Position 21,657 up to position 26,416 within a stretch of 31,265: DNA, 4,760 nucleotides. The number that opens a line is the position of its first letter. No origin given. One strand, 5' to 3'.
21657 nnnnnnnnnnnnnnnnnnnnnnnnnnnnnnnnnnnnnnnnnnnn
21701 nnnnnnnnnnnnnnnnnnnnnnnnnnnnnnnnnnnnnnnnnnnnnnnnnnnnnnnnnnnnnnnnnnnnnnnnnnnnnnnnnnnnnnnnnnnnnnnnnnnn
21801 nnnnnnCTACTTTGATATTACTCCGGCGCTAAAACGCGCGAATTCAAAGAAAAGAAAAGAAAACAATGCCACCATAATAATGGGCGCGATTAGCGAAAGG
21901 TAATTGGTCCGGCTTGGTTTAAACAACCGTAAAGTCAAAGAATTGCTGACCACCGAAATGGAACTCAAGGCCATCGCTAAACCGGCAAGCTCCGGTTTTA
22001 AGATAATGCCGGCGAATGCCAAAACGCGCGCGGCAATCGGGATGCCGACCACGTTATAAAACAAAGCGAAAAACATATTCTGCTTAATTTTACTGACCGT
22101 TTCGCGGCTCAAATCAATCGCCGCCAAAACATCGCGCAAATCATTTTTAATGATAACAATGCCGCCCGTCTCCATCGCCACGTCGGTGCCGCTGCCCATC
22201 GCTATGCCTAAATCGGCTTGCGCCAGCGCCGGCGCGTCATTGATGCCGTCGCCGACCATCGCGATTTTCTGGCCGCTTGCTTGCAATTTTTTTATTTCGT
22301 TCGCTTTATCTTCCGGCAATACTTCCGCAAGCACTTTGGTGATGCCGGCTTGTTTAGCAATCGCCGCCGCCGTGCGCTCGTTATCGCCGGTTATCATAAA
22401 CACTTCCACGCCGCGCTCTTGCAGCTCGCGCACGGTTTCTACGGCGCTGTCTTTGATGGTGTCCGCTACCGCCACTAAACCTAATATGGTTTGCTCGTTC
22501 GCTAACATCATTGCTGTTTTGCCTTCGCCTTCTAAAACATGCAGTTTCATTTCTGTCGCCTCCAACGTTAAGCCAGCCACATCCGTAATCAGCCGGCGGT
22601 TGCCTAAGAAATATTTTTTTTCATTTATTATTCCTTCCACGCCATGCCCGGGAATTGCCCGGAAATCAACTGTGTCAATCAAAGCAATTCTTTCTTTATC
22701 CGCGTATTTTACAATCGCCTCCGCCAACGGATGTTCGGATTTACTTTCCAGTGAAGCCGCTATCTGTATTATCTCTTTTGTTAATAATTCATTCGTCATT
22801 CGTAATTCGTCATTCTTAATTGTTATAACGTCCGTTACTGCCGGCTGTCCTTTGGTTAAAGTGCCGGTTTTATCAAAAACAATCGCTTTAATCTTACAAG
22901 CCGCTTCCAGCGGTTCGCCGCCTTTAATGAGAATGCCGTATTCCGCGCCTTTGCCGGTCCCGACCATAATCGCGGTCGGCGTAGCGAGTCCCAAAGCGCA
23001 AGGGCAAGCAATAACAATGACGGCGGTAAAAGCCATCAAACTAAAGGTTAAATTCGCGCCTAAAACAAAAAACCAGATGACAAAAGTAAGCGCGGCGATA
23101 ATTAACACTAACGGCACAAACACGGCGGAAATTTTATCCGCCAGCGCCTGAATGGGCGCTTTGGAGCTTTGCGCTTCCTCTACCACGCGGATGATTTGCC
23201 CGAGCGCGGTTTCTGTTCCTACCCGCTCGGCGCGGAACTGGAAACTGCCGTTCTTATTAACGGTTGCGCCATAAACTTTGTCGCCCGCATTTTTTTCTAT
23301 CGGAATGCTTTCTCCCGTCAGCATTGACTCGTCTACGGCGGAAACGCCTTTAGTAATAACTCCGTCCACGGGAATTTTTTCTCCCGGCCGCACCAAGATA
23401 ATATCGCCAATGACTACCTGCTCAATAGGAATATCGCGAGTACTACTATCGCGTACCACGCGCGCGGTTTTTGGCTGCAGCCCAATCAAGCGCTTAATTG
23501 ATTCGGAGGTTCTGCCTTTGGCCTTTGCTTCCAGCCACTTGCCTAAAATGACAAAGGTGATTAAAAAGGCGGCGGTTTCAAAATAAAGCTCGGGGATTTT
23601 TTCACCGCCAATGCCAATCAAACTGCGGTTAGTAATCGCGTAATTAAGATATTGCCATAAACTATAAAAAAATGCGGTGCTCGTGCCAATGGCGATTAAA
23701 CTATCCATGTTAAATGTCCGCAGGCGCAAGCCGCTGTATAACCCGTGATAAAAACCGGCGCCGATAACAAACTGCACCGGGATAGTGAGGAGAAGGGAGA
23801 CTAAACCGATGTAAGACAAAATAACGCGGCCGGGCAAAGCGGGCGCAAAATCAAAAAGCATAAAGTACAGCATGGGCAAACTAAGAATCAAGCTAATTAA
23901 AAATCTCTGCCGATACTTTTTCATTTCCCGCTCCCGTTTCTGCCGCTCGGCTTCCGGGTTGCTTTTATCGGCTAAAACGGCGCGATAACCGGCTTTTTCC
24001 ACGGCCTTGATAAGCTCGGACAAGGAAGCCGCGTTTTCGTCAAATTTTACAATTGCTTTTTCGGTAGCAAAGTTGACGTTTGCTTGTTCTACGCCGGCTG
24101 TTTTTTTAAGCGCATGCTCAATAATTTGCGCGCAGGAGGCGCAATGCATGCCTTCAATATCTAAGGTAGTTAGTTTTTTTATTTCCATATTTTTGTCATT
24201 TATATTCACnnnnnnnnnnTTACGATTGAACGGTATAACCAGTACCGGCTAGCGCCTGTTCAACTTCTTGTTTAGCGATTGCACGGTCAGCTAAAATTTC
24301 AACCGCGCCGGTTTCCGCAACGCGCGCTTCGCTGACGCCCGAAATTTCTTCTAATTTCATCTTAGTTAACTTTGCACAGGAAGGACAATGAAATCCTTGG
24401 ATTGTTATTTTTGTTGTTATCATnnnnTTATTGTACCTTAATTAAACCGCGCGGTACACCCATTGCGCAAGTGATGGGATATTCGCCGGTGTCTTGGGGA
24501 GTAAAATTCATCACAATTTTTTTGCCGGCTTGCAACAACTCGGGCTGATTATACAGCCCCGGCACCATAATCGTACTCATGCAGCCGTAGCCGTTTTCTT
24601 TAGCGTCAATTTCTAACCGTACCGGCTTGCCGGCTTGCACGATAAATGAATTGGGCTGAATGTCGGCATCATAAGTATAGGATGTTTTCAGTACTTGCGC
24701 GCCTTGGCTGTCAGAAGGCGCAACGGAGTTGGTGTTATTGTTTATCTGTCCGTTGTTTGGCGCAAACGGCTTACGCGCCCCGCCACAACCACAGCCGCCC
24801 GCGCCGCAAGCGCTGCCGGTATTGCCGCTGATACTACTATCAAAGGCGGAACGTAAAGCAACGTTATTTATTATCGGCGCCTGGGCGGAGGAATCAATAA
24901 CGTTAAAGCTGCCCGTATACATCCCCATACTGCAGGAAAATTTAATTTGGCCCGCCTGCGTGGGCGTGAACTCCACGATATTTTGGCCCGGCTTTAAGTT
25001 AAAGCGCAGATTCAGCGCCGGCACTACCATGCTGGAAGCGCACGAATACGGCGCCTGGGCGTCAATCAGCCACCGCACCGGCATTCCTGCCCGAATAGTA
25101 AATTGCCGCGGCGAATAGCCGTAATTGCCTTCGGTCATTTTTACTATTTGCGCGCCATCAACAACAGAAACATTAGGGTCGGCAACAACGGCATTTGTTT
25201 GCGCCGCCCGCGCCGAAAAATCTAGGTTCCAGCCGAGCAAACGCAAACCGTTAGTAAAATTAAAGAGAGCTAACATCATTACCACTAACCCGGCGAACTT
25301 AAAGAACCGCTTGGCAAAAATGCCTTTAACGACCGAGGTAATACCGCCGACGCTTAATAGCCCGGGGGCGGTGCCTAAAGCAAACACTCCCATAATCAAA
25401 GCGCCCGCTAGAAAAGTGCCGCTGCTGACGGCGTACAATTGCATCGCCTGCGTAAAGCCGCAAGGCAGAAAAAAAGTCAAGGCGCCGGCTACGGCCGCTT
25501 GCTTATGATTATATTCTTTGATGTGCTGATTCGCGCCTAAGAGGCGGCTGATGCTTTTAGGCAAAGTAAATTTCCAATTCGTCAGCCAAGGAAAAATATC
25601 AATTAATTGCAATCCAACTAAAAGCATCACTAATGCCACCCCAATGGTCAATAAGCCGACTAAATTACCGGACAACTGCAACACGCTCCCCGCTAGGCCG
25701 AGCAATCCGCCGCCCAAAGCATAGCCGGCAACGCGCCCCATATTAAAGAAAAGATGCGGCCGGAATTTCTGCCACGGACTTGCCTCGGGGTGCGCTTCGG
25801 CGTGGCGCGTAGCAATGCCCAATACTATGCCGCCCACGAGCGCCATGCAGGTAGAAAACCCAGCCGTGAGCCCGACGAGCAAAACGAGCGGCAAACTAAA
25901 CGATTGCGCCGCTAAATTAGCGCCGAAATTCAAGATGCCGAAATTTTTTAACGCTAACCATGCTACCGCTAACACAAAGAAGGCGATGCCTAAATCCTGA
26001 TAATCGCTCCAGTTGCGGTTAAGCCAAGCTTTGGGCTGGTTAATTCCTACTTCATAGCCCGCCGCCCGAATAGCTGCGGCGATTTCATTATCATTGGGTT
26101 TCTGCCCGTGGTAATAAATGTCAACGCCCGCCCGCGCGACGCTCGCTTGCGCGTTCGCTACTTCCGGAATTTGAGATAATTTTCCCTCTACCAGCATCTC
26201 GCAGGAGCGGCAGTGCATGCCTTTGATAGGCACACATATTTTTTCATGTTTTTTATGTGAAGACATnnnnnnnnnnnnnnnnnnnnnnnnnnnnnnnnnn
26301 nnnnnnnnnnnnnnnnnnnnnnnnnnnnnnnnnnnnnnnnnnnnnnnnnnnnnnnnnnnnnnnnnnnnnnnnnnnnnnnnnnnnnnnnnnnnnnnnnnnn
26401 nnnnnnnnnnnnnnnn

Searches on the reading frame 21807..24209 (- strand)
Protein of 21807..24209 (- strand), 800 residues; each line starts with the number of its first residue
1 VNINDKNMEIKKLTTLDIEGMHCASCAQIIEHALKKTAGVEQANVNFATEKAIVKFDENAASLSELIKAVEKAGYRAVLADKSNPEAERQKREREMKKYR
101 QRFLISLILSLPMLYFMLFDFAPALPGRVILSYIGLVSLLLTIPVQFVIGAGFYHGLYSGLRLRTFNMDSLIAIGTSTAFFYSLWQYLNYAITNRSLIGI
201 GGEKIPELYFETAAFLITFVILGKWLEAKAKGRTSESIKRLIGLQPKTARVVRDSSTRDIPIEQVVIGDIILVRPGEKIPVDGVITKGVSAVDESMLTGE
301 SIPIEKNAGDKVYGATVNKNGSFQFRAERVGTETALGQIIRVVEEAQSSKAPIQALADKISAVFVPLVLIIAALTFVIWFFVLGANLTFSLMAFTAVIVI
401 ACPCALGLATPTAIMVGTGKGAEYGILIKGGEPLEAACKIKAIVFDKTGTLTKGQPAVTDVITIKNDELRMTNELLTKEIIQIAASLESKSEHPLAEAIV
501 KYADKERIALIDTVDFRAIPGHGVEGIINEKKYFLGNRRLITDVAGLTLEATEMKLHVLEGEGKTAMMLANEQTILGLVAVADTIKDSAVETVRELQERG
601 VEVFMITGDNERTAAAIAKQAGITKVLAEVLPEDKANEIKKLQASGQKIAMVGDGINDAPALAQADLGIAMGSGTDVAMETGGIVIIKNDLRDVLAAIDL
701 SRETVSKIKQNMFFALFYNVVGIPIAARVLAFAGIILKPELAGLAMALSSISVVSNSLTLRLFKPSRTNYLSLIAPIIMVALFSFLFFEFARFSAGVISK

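Call 5: search_protein_families(library=pfam, proteins=[window:21807-24209:-], max_evalue=0.01)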
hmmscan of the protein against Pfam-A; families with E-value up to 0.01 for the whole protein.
window:21807-24209:- (800 aa): 6 families
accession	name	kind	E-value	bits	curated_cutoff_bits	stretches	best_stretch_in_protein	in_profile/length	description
PF00122.25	E1-E2_ATPase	-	3e-64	216.3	28.1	1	244-422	2-179/181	E1-E2 ATPase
PF00702.32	Hydrolase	-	4.2e-41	141.9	26.4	1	440-666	1-191/191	haloacid dehalogenase-like hydrolase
PF00403.32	HMA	-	9.8e-19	67.9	24.8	1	15-75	1-61/62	Heavy-metal-associated domain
PF08282.18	Hydrolase_3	-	9.3e-08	32.5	20.9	1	639-690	196-247/255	haloacid dehalogenase-like hydrolase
PF12710.13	HAD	-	0.00014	22.8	27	1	585-662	86-188/189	haloacid dehalogenase-like hydrolase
PF13419.12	HAD_2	-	0.0063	17.1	23.8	0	586-661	81-167/178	Haloacid dehalogenase-like hydrolase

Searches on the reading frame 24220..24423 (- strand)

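Call 5: search_protein_families(library=pfam, proteins=[window:24220-24423:-], max_evalue=0.01)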
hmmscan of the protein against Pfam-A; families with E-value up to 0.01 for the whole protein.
window:24220-24423:- (67 aa): 2 families
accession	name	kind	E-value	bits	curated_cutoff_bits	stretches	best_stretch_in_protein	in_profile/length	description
PF00403.32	HMA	-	0.00059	20.6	24.8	1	6-63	2-61/62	Heavy-metal-associated domain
PF01206.22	TusA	-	0.0011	19.3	28.6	1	8-65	5-54/70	Sulfurtransferase TusA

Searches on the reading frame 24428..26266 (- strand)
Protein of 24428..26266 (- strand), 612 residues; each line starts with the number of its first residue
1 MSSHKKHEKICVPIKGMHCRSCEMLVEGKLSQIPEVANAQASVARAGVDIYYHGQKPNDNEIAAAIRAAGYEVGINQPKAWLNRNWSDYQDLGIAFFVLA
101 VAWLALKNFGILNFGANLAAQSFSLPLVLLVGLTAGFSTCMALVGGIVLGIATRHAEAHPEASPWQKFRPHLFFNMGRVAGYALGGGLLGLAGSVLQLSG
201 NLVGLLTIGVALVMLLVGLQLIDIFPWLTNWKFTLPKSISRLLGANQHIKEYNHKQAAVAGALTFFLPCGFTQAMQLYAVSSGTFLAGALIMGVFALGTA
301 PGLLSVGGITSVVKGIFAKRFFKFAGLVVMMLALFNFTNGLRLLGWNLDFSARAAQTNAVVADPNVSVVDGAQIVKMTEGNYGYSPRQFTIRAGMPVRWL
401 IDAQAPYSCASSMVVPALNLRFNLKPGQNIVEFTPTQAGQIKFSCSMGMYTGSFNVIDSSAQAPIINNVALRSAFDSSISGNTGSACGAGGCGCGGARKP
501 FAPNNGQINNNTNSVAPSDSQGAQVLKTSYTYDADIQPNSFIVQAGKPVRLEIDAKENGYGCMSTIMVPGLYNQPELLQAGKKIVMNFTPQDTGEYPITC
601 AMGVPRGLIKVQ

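Call 5: search_protein_families(library=pfam, proteins=[window:24428-26266:-], max_evalue=0.01)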
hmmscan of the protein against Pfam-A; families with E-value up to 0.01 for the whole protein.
window:24428-26266:- (612 aa): 4 families
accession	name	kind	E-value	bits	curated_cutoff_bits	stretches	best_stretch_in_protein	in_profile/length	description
PF13386.12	DsbD_2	-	1.2e-31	110.7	24.9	1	128-334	2-198/199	Cytochrome C biogenesis protein transmembrane region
PF13473.12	Cupredoxin_1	-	3e-15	56.6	27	2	521-604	18-96/104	Cupredoxin-like domain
PF00403.32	HMA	-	6e-09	36.6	24.8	1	13-72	3-62/62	Heavy-metal-associated domain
PF01127.27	Sdh_cyt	-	0.0013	19.3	25.8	1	281-351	28-102/122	Succinate dehydrogenase/Fumarate reductase transmembrane subunit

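Call 42: search_protein_families(library=ncbifam, proteins=[window:24428-26266:-], max_evalue=1)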
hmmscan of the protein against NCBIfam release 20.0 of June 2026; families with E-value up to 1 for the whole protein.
window:24428-26266:- (612 aa): 15 families
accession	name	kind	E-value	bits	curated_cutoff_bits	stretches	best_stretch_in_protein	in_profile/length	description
NF033556.1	MerTP_fusion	equivalog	4.1e-09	36.3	180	1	4-73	116-185/186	mercuric transport protein MerTP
NF033795.1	chaper_CopZ_Bs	exception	1.9e-08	34.4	91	1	13-73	5-65/66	copper chaperone CopZ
NF047957.1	CopZ_AFE_1862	equivalog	2.1e-06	28.1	85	1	13-73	4-61/62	CopZ family metallochaperone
NF033794.2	chaper_CopZ_Eh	exception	7.6e-06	26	95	1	11-72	3-64/68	copper chaperone CopZ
NF041115.1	UxxU_metal_bind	equivalog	9e-06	25.7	95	1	7-72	3-68/74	metal-binding (seleno)protein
NF010311.1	PRK13748.1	subfamily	2.6e-05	23.3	600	1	13-77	4-67/560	mercury(II) reductase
TIGR00003.1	TIGR00003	subfamily_domain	3e-05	24.2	62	1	10-73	2-65/66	copper ion binding protein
NF008262.1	PRK11033.1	equivalog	0.00019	20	1005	1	5-134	38-160/731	zinc/cadmium/mercury/lead-transporting ATPase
NF033775.1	P_type_ZntA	exception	0.0004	18.8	1240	1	5-104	45-143/732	Zn(II)/Cd(II)/Pb(II) translocating P-type ATPase ZntA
TIGR02052.1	MerP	equivalog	0.00043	20.7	92.55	1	10-76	25-91/92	mercury resistance system periplasmic binding protein MerP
TIGR03096.1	nitroso_cyanin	equivalog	0.0048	16.7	142.85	0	527-602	49-120/135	nitrosocyanin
NF052460.1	L-NosZ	equivalog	0.0067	15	700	1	360-446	365-462/480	clade III lactonase-type nitrous-oxide reductase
TIGR02970.1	succ_dehyd_cytB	equivalog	0.0076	16.5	52.3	1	282-357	27-99/120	succinate dehydrogenase, cytochrome b556 subunit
NF007952.0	PRK10671.1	equivalog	0.012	13.7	1316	1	5-76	100-168/838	copper-exporting P-type ATPase CopA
NF033781.1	chaper_CopP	exception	0.031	14.4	112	1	10-73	2-64/65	copper-binding metallochaperone CopP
